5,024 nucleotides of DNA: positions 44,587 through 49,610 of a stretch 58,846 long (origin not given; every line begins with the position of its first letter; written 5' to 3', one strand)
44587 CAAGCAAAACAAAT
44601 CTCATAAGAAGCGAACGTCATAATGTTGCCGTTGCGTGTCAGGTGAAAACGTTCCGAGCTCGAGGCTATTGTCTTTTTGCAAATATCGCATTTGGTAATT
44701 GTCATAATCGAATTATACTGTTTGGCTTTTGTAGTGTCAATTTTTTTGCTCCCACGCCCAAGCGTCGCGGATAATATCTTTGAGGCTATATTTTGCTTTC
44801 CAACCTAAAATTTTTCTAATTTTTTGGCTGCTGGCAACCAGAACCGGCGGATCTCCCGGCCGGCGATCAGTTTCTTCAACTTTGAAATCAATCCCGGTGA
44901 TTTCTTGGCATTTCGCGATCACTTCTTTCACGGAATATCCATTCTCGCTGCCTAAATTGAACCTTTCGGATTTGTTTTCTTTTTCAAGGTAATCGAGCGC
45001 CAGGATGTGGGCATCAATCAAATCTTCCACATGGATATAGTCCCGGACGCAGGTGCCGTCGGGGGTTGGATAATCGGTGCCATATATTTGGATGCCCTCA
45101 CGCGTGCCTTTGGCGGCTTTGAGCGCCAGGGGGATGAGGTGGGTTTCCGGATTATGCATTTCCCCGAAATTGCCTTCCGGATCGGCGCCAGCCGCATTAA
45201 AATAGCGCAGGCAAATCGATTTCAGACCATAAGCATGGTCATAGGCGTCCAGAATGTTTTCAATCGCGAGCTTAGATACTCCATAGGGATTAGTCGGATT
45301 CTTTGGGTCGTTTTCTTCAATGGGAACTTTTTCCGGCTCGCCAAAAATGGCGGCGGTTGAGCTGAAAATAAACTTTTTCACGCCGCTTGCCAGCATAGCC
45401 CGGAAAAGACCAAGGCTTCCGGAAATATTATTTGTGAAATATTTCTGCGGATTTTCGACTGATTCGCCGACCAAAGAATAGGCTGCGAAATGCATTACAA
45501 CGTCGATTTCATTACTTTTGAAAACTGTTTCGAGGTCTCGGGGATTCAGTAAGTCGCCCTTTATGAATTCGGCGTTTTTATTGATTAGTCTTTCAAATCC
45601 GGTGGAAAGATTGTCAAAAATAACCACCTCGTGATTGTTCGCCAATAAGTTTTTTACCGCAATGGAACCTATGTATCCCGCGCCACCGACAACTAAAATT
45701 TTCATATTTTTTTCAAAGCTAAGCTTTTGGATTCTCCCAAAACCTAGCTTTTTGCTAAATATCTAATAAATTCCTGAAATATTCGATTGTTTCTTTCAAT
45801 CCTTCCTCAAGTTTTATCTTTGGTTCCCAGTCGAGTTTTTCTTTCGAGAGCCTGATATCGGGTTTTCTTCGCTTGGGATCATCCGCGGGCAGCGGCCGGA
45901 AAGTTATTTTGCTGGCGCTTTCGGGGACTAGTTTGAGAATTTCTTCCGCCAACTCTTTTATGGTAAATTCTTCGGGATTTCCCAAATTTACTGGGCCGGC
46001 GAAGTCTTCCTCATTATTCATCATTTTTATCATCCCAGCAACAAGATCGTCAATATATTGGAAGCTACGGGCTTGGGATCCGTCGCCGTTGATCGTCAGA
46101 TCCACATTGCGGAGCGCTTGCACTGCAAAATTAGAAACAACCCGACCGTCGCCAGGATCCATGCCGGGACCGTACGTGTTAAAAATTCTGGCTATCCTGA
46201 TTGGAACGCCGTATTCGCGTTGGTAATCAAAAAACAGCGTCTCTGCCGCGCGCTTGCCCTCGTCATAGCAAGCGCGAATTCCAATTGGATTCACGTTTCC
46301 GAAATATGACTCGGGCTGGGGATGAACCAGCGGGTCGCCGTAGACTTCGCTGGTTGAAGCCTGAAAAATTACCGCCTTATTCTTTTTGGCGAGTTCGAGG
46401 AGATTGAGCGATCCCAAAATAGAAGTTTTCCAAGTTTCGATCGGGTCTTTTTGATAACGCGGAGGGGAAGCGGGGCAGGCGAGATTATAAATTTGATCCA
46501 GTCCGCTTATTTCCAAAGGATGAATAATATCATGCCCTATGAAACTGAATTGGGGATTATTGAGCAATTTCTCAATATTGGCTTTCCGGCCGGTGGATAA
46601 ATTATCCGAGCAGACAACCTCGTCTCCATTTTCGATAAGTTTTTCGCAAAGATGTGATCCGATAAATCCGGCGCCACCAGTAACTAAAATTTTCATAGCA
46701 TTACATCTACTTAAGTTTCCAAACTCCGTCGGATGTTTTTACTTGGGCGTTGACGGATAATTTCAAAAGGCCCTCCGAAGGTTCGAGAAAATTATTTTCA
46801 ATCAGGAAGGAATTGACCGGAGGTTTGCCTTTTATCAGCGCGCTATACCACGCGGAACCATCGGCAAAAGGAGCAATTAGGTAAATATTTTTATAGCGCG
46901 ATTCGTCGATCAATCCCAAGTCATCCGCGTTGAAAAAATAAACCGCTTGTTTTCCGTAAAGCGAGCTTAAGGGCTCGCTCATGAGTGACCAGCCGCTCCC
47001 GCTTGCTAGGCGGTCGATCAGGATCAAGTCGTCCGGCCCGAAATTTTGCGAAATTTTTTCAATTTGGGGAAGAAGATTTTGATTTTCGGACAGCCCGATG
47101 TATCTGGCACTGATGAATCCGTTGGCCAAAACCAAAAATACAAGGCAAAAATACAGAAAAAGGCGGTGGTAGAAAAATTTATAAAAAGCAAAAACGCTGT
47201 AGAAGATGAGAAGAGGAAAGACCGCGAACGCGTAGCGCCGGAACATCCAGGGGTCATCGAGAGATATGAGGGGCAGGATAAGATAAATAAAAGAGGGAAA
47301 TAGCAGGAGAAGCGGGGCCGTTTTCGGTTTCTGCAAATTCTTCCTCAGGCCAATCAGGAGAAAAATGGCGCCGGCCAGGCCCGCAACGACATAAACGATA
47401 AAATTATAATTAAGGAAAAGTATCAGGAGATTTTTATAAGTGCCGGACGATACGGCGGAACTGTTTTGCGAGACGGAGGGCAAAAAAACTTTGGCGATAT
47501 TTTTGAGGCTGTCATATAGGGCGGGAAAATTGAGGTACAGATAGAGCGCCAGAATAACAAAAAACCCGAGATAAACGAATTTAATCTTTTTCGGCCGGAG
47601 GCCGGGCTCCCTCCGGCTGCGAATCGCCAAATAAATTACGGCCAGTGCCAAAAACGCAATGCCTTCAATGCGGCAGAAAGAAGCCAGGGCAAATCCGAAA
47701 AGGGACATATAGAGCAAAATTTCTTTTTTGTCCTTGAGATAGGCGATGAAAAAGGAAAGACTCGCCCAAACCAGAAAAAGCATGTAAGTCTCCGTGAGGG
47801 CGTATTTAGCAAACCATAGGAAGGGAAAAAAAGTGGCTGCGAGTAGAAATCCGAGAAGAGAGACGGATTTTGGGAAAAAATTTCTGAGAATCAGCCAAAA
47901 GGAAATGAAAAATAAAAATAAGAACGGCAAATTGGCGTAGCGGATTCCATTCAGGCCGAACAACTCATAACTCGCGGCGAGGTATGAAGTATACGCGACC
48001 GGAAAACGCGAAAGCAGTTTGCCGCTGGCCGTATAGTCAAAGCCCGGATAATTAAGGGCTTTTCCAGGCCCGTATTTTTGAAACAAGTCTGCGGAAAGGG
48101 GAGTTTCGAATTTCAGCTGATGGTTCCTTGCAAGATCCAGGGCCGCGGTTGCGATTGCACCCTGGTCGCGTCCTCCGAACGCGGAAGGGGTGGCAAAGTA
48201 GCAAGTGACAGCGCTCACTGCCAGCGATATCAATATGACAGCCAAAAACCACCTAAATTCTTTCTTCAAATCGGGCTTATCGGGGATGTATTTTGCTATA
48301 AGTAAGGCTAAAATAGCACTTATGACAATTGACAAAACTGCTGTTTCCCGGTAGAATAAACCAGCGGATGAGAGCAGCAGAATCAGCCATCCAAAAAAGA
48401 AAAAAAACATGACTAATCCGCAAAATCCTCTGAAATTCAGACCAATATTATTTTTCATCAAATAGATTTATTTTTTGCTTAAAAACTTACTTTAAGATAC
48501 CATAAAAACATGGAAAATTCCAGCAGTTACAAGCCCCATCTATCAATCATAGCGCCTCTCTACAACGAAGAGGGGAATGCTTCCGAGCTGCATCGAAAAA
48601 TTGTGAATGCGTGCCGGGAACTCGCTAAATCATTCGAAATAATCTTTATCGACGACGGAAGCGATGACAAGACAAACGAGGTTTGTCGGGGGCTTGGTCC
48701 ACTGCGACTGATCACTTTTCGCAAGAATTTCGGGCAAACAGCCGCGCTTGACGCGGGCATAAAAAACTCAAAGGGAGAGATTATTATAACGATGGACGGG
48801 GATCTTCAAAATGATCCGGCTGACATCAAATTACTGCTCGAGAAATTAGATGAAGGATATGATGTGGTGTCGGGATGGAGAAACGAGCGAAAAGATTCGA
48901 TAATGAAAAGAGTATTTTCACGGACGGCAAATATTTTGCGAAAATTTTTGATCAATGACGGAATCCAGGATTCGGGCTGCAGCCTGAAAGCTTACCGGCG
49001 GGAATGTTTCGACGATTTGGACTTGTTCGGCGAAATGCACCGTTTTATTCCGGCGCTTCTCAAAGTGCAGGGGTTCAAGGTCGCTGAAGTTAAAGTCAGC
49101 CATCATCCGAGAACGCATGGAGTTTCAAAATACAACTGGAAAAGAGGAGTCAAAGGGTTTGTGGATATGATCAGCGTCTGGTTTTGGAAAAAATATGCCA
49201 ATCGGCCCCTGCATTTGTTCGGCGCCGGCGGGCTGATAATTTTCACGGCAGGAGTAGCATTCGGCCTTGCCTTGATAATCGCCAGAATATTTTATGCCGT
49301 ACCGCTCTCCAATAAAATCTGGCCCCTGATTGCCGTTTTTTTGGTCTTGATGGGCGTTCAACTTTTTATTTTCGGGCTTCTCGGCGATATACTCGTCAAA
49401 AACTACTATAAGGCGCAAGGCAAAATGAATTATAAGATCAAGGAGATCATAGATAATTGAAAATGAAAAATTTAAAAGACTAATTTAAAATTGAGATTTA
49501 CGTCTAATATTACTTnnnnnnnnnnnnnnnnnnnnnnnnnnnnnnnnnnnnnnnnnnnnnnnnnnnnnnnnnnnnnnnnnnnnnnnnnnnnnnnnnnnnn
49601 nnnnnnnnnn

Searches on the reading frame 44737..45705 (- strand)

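Call 24: search_protein_families(library=pfam, proteins=[window:44737-45705:-], max_evalue=0.0001)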
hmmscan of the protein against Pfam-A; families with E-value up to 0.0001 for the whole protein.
window:44737-45705:- (322 aa): 8 families
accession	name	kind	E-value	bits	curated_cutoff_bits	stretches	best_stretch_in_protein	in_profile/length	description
PF01370.27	Epimerase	-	2.6e-63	214.1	20.9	1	3-252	1-240/240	NAD dependent epimerase/dehydratase family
PF16363.11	GDP_Man_Dehyd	-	2.4e-59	201.9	27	1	4-314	1-331/332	GDP-mannose 4,6 dehydratase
PF01073.25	3Beta_HSD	-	7.5e-19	68.3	22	1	4-247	1-239/280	3-beta hydroxysteroid dehydrogenase/isomerase family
PF04321.23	RmlD_sub_bind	-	2.2e-16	60.2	27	1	1-155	1-139/287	RmlD substrate binding domain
PF02719.21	Polysacc_synt_2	-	1.2e-14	54.7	20.2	1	3-173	1-173/293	Polysaccharide biosynthesis protein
PF13460.12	NAD_binding_10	-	1.3e-10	41.9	27.2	1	7-158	1-137/184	NAD(P)H-binding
PF05368.20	NmrA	-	6.5e-10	39.5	27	1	2-118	4-108/298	NmrA-like family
PF07993.18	NAD_binding_4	-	3.6e-07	30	20.1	1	40-173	58-209/258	Male sterility protein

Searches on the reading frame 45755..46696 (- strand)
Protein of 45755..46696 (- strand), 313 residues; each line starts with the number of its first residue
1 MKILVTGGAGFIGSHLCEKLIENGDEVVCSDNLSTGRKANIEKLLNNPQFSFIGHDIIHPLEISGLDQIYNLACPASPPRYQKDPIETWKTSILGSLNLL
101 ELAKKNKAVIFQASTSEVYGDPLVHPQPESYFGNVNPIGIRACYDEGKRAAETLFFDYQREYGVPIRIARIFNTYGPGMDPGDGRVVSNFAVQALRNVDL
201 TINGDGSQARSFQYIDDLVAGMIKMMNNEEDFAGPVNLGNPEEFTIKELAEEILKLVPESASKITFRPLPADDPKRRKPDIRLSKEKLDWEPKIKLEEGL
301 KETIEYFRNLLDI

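Call 24: search_protein_families(library=pfam, proteins=[window:45755-46696:-], max_evalue=0.0001)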
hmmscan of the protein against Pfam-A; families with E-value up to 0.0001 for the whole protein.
window:45755-46696:- (313 aa): 6 families
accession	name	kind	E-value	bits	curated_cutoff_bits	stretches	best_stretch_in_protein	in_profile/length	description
PF16363.11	GDP_Man_Dehyd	-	3.1e-51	175.2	27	1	4-303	1-332/332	GDP-mannose 4,6 dehydratase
PF01370.27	Epimerase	-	1.7e-48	165.5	20.9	1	3-238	1-239/240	NAD dependent epimerase/dehydratase family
PF07993.18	NAD_binding_4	-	3.6e-07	30.1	20.1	0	5-27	1-23/258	Male sterility protein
PF04321.23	RmlD_sub_bind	-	1.1e-06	28.4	27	1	1-291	1-266/287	RmlD substrate binding domain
PF02719.21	Polysacc_synt_2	-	3.9e-06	26.7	20.2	0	3-108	1-120/293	Polysaccharide biosynthesis protein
PF01073.25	3Beta_HSD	-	1.1e-05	25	22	1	4-155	1-157/280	3-beta hydroxysteroid dehydrogenase/isomerase family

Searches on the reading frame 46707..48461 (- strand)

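Call 24: search_protein_families(library=pfam, proteins=[window:46707-48461:-], max_evalue=0.0001)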
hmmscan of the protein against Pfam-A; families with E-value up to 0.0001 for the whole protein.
window:46707-48461:- (584 aa): 1 family
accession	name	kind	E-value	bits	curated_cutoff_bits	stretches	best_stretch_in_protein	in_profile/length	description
PF13231.12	PMT_2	-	2.8e-05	24.8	26.1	1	162-305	11-155/160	Dolichyl-phosphate-mannose-protein mannosyltransferase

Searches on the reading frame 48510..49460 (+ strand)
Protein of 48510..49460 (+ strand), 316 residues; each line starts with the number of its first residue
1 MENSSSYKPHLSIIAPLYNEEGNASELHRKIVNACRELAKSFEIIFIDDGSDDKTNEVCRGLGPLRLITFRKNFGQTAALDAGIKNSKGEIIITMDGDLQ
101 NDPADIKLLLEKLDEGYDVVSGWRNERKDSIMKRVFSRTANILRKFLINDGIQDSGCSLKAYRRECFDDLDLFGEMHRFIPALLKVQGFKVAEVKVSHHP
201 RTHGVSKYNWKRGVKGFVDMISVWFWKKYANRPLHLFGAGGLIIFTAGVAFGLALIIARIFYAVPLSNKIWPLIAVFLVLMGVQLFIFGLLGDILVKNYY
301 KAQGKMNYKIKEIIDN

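Call 24: search_protein_families(library=pfam, proteins=[window:48510-49460:+], max_evalue=0.0001)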
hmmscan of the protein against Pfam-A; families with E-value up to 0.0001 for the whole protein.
window:48510-49460:+ (316 aa): 2 families
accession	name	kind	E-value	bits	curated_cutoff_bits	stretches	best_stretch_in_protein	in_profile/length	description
PF00535.33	Glycos_transf_2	-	4.8e-30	105.1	23.3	1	12-170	1-167/168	Glycosyl transferase family 2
PF10111.15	Glyco_tranf_2_2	-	2.1e-05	24.6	27.3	1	12-99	1-92/276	Glycosyltransferase like family 2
